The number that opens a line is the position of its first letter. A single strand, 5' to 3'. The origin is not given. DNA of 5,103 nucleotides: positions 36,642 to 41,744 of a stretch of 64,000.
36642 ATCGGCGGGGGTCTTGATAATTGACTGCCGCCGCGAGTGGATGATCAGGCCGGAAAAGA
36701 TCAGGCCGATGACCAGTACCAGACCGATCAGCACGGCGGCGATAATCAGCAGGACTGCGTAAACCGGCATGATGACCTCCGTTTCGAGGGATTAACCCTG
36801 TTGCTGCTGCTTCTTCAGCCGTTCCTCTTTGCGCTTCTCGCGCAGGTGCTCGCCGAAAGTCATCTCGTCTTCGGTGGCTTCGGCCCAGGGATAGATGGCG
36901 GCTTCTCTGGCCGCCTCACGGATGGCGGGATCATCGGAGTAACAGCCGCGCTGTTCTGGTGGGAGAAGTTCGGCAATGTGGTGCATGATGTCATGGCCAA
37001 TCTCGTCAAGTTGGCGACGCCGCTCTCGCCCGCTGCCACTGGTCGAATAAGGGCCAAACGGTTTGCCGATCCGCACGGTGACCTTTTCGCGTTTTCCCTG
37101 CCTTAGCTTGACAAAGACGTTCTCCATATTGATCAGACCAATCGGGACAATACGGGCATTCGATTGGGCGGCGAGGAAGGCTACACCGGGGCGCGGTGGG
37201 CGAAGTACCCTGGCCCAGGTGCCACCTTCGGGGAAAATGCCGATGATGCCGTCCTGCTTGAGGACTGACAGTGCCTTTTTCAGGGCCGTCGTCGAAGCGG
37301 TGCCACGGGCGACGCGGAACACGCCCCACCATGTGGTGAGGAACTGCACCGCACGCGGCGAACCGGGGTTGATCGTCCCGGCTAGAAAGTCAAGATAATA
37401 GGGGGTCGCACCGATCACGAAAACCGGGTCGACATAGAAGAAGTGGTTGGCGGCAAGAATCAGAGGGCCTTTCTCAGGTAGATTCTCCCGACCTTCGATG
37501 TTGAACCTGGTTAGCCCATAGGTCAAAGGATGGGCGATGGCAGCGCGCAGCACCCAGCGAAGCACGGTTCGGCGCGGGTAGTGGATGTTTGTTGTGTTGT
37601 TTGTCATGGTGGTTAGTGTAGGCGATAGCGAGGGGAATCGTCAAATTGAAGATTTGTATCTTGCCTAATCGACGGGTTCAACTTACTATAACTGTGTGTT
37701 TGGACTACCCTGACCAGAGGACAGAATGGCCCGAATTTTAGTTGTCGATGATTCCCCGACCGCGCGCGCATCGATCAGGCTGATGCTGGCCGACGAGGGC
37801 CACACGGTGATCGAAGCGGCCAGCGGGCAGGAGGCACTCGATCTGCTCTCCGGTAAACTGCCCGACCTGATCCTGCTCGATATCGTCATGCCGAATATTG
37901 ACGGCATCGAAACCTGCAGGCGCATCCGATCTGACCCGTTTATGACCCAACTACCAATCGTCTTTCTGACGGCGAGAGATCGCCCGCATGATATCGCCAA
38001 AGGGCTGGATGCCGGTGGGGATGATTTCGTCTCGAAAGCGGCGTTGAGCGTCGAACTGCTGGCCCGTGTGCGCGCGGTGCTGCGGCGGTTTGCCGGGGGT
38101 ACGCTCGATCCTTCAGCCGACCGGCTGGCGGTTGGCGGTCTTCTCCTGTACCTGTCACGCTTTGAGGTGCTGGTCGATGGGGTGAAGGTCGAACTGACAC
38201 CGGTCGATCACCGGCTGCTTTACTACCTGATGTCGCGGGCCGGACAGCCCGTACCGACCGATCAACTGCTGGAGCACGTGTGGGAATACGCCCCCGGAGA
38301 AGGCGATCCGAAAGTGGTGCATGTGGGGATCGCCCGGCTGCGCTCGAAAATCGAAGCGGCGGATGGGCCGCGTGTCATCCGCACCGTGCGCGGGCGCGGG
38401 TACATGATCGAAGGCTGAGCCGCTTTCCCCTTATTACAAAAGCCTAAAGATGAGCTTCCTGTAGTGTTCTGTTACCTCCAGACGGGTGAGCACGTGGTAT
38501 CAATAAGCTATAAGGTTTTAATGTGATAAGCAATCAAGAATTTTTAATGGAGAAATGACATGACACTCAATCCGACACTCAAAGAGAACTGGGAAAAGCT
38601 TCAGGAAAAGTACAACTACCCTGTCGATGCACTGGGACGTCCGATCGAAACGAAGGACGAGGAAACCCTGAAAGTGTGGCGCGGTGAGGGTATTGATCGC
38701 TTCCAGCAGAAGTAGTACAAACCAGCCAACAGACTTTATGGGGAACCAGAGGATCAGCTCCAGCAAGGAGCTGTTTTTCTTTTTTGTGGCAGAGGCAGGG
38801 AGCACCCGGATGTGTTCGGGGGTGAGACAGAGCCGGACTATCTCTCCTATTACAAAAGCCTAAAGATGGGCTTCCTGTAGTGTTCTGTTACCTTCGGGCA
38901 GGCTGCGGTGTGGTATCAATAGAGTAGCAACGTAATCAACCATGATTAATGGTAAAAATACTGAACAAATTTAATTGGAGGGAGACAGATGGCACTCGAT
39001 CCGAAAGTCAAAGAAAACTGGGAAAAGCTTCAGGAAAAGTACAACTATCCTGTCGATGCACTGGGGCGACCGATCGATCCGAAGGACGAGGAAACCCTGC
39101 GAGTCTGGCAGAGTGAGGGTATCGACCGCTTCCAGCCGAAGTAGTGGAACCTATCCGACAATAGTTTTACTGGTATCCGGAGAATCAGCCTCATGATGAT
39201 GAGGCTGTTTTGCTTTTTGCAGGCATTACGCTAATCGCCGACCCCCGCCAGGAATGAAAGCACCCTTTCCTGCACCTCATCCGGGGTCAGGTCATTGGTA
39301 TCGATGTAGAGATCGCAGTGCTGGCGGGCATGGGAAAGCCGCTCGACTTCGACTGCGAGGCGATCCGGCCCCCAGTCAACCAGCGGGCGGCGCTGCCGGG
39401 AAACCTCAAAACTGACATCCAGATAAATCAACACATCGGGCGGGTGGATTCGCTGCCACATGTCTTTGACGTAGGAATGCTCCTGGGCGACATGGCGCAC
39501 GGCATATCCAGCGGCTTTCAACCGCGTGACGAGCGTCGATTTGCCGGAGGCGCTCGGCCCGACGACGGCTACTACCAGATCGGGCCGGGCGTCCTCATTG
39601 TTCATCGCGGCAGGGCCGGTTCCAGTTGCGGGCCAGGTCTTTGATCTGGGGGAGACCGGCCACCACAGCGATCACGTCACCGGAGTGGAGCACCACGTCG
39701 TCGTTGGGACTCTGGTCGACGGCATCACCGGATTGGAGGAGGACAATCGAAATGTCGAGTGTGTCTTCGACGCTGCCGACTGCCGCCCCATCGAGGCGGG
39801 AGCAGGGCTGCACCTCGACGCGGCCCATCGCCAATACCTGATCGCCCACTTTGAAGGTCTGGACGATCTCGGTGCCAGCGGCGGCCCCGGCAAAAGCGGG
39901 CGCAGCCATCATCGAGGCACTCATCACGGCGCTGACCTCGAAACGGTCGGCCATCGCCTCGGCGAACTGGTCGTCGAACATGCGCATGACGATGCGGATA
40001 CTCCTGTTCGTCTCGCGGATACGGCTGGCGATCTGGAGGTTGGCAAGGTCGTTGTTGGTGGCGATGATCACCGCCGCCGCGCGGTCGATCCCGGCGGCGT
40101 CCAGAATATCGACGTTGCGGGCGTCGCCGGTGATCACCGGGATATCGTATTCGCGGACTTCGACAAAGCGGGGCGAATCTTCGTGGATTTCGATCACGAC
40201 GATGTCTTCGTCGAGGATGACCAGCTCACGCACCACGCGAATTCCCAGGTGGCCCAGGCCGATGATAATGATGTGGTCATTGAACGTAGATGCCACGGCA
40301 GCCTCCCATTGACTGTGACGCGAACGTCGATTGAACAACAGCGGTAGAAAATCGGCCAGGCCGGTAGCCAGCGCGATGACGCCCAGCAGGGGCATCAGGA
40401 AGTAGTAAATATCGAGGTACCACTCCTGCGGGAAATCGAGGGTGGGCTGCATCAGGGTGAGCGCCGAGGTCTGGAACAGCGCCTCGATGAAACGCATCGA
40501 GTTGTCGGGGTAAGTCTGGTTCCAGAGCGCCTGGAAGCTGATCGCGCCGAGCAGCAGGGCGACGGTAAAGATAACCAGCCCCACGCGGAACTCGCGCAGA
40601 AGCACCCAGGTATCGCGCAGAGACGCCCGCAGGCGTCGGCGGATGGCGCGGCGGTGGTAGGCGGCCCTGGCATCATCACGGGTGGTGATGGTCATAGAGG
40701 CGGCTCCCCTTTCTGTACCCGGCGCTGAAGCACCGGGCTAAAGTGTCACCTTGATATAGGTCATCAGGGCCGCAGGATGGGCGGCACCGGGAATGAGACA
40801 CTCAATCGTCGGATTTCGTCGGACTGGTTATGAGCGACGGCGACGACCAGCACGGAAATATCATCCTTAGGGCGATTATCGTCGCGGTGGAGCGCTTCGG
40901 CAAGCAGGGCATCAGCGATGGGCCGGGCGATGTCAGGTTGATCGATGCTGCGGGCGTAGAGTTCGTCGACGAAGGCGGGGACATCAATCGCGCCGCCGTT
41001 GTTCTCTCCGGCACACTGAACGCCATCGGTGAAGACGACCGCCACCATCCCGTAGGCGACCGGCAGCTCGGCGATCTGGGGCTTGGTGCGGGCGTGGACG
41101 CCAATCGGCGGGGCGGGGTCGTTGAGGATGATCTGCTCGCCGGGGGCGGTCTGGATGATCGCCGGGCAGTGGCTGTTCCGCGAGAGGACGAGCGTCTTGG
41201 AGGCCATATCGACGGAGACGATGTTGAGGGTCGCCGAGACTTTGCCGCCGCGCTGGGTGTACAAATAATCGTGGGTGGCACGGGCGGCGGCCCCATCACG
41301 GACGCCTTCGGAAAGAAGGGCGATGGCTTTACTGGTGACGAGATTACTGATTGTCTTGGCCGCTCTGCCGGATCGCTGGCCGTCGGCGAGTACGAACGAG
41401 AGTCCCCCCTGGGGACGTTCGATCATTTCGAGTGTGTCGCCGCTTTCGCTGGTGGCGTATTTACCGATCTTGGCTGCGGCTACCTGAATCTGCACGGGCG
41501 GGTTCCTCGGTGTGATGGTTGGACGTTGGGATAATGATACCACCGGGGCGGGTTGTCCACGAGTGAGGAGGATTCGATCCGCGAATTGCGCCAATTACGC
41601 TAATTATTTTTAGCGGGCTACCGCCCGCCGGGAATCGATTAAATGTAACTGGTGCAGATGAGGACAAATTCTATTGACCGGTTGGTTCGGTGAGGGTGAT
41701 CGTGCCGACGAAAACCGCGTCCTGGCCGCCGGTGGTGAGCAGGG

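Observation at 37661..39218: Duplicated cassette encoding two unannotated 51-aa proteins directly downstream of an orphan OmpR-type response regulator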

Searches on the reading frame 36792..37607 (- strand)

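Call 3: search_protein_families(library=pfam, proteins=[window:36792-37607:-], max_evalue=1)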
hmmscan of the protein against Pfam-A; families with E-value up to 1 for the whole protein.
window:36792-37607:- (271 aa): 1 family
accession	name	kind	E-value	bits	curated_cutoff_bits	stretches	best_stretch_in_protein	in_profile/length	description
PF01553.26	Acyltransferase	-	5.7e-16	59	23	1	34-157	1-130/132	Acyltransferase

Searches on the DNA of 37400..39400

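Call 5: search_rna_families(source=window, start=37400, end=39400, threshold=evalue, max_evalue=10)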
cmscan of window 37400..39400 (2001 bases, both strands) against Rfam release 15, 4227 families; matches with E-value up to 10: 1.
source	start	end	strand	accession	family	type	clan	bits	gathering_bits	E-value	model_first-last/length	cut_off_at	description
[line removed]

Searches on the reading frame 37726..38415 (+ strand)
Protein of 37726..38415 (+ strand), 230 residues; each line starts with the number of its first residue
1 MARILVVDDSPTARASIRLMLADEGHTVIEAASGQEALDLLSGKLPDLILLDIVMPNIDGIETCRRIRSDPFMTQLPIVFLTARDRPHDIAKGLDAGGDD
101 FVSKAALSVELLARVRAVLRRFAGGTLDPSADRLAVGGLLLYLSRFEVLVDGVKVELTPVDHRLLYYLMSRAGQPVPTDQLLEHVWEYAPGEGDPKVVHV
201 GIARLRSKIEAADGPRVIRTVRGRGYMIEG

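Call 3: search_protein_families(library=pfam, proteins=[window:37726-38415:+], max_evalue=1)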
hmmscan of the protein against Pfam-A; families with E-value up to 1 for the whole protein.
window:37726-38415:+ (230 aa): 2 families
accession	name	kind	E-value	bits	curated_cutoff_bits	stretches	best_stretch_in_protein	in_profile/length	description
PF00072.30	Response_reg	-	1e-28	100.1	30.2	1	4-115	1-110/111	Response regulator receiver domain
PF00486.34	Trans_reg_C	-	6.2e-22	77.9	26.2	1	154-227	3-76/77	Transcriptional regulatory protein, C terminal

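Call 4: search_protein_families(library=ncbifam, proteins=[window:37726-38415:+], max_evalue=1)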
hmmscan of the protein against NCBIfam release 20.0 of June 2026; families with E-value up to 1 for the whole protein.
window:37726-38415:+ (230 aa): 104 families (the best 25 are shown)
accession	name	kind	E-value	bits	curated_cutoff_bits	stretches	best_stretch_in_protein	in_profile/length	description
NF040689.1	MtrAB_MtrA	equivalog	1.2e-53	181.7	300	1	4-227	1-217/219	MtrAB system response regulator MtrA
NF041733.1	resp_reg_CseB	equivalog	7.1e-51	172.8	350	1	3-228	2-226/228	two-component system response regulator CseB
TIGR02154.1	PhoB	equivalog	1.2e-50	171.9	296.2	1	2-228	3-225/226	phosphate regulon transcriptional regulator PhoB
NF045944.1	ResRegRpaBCyano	equivalog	6.3e-49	166.4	330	1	5-228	1-227/229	response regulator transcription factor RpaB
NF040534.1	resp_reg_YycF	equivalog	3.5e-44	150.8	340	1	3-229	2-228/231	response regulator YycF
NF033117.2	vanR_ACDEGLN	exception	1.4e-41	142.5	350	1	4-229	1-226/226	VanR-ABDEGLN family response regulator transcription factor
NF053854.1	RespRegPhoBBctds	equivalog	1.1e-40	139.4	270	1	4-228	1-224/225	two-component system response regulator PhoB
NF041734.1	resp_reg_RppA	equivalog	1.6e-38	132.3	250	1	3-228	2-227/229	two-component system response regulator RppA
TIGR01387.1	cztR_silR_copR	subfamily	3.7e-38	131.4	279.2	1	4-227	1-217/218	heavy metal response regulator transcription factor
NF033120.0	vanR_FM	exception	1.2e-37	129.8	460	1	3-230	5-231/231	vancomycin resistance response regulator transcription factor, VanR-F/VanR-M family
NF008296.0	PRK11083.1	equivalog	1.6e-37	129.1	273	1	2-229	4-226/228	two-component system response regulator CreB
NF045991.1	RespRegCtrARhodob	equivalog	2.4e-37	128.8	350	1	3-228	2-221/224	response regulator transcription factor CtrA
NF007928.2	PRK10643.1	equivalog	3.7e-36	124.8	330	1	3-228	2-216/216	two-component system response regulator PmrA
NF007546.0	PRK10161.1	equivalog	2.8e-35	121.9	471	1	3-227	4-224/229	phosphate response regulator transcription factor PhoB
NF007135.0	PRK09581.1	equivalog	1.9e-34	119.3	474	1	1-120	2-121/457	PleD family two-component system response regulator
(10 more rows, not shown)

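Call 58: find_related_loci(query=window:37726-38415:+, collection=metagenome_contigs, flank=3000)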
Query window:37726-38415:+ (230 aa) in metagenome_contigs; peptide patterns used: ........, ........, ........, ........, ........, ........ (x = any residue, [..] = any of these).
600 stretches matched a pattern (row limit reached: there are more); 104 encode a relative of the query (tblastn E <= 1e-3); the best 80 are kept; 80 distinct loci.
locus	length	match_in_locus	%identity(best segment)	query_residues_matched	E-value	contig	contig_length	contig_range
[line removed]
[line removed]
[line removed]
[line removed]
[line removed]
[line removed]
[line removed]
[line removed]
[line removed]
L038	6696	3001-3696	33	3-230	7e-27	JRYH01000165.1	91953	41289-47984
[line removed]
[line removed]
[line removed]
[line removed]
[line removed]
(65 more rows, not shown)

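Call 70: search_protein_families(library=pfam, proteins=[L030:1212-2597:+, L030:5025-6554:-, L030:326-910:+, L030:4027-5025:+], max_evalue=0.0001)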
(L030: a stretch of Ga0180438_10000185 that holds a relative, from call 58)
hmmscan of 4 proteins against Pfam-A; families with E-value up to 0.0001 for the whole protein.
L030:1212-2597:+ (462 aa): 0 families

L030:5025-6554:- (509 aa): 0 families

L030:326-910:+ (195 aa): 0 families

L030:4027-5025:+ (333 aa): 0 families

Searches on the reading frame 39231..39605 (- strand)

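Call 3: search_protein_families(library=pfam, proteins=[window:39231-39605:-], max_evalue=1)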
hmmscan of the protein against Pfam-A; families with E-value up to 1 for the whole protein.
window:39231-39605:- (124 aa): 26 families (the best 25 are shown)
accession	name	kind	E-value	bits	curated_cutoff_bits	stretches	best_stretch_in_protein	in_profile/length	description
PF13191.12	AAA_16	-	6.9e-05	23.8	32.6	1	7-78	23-101/167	AAA ATPase domain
PF03668.21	RapZ-like_N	-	9.7e-05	22.6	25.4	1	82-121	117-156/158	RapZ-like N-terminal domain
PF13238.12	AAA_18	-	0.00012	23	29.4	1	12-52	1-44/128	AAA domain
PF13671.12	AAA_33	-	0.00029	21.6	27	1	11-36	1-26/143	AAA domain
PF02224.24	Cytidylate_kin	-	0.0015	18.7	26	1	12-29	1-18/211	Cytidylate kinase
PF13521.12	AAA_28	-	0.0027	18.4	27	1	12-39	2-28/164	AAA domain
PF01712.25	dNK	-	0.0042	17.3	27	0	13-33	2-22/203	Deoxynucleoside kinase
PF13555.12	AAA_29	-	0.0089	16.2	27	1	11-26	24-39/61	P-loop containing region of AAA domain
PF02283.22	CobU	-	0.0093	16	27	1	13-54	2-44/168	Cobinamide kinase / cobinamide phosphate guanyltransferase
PF02263.25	GBP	-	0.02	14.5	21.1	1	8-56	20-70/264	Guanylate-binding protein, N-terminal domain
PF13207.12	AAA_17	-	0.022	15.5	27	0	15-38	1-23/136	AAA domain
PF13401.12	AAA_22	-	0.042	14.6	27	1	10-33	6-29/130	AAA domain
PF01926.29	MMR_HSR1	-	0.044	14.3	21.9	1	12-35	2-25/113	50S ribosome-binding GTPase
PF00005.33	ABC_tran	-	0.047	14.7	25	1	7-28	9-30/137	ABC transporter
PF00910.28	RNA_helicase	-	0.05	14.5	21.5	1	13-65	2-59/105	RNA helicase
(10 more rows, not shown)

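Call 4: search_protein_families(library=ncbifam, proteins=[window:39231-39605:-], max_evalue=1)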
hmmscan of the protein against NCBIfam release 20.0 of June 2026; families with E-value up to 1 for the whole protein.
window:39231-39605:- (124 aa): 53 families (the best 25 are shown)
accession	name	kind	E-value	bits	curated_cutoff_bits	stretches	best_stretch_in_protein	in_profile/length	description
NF003828.1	PRK05416.1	equivalog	4.1e-05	23.2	244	1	66-119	96-152/278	RNase adapter RapZ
TIGR00017.1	cmk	equivalog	0.003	17.3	135.55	1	10-29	3-22/217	(d)CMP kinase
NF006744.0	PRK09270.1-3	equivalog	0.003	17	281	1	7-32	21-46/213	nucleoside/nucleotide kinase family protein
NF009379.0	PRK12740.1-3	equivalog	0.006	15.2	513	1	11-38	10-38/674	elongation factor G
NF004469.0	PRK05800.1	equivalog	0.0071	16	161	1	12-54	5-48/173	bifunctional adenosylcobinamide kinase/adenosylcobinamide-phosphate guanylyltransferase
NF006746.0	PRK09270.1-5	subfamily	0.009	14.9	250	1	10-32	22-44/210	nucleoside/nucleotide kinase family protein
TIGR00958.1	3a01208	subfamily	0.011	14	874.6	1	8-30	506-528/711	antigen peptide transporter 2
NF011325.0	PRK14738.1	equivalog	0.013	14.8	263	1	2-40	7-44/206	guanylate kinase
NF005655.0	PRK07429.1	subfamily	0.018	14.2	236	1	10-30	9-29/326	phosphoribulokinase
NF040873.1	AztA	equivalog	0.02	14.4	220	1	9-29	18-38/191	zinc ABC transporter ATP-binding protein AztA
NF010068.0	PRK13548.1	equivalog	0.021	13.9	261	1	7-30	29-52/261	heme ABC transporter ATP-binding protein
TIGR00176.1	mobB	equivalog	0.026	14.6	76.2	1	11-39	1-33/155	molybdopterin-guanine dinucleotide biosynthesis protein B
TIGR01842.1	type_I_sec_PrtD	subfamily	0.028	13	510.15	1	11-29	346-364/544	type I secretion system permease/ATPase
TIGR02203.1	MsbA_lipidA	equivalog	0.03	12.8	602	1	6-27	356-377/572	lipid A export permease/ATP-binding protein MsbA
TIGR02173.1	cyt_kin_arch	equivalog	0.033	14.2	102.1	0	50-107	84-145/169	(d)CMP kinase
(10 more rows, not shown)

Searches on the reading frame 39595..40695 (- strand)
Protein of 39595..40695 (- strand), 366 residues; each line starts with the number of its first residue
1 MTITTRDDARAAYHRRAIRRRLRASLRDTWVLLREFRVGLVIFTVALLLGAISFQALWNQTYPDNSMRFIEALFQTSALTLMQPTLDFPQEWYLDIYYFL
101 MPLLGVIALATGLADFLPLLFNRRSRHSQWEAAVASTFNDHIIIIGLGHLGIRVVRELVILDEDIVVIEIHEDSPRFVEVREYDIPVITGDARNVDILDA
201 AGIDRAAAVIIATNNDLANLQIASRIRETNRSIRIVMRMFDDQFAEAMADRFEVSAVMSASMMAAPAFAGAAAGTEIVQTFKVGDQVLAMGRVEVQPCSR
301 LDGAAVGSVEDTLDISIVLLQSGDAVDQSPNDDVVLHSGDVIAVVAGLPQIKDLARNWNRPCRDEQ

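Call 18: search_protein_families(library=pfam, proteins=[window:39595-40695:-], max_evalue=0.00001)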
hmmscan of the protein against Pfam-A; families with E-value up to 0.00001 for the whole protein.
window:39595-40695:- (366 aa): 1 family
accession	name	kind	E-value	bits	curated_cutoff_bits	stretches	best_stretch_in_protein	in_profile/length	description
PF02254.24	TrkA_N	-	8.3e-21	74.9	23.8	1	142-258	1-114/116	TrkA-N domain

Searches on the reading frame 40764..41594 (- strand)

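Call 18: search_protein_families(library=pfam, proteins=[window:40764-41594:-], max_evalue=0.00001)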
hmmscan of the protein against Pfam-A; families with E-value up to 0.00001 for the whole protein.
window:40764-41594:- (276 aa): 1 family
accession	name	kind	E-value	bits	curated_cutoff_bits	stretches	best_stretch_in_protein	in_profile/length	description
PF07228.17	SpoIIE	-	8.7e-21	75.2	25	1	62-253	2-191/192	Stage II sporulation protein E (SpoIIE)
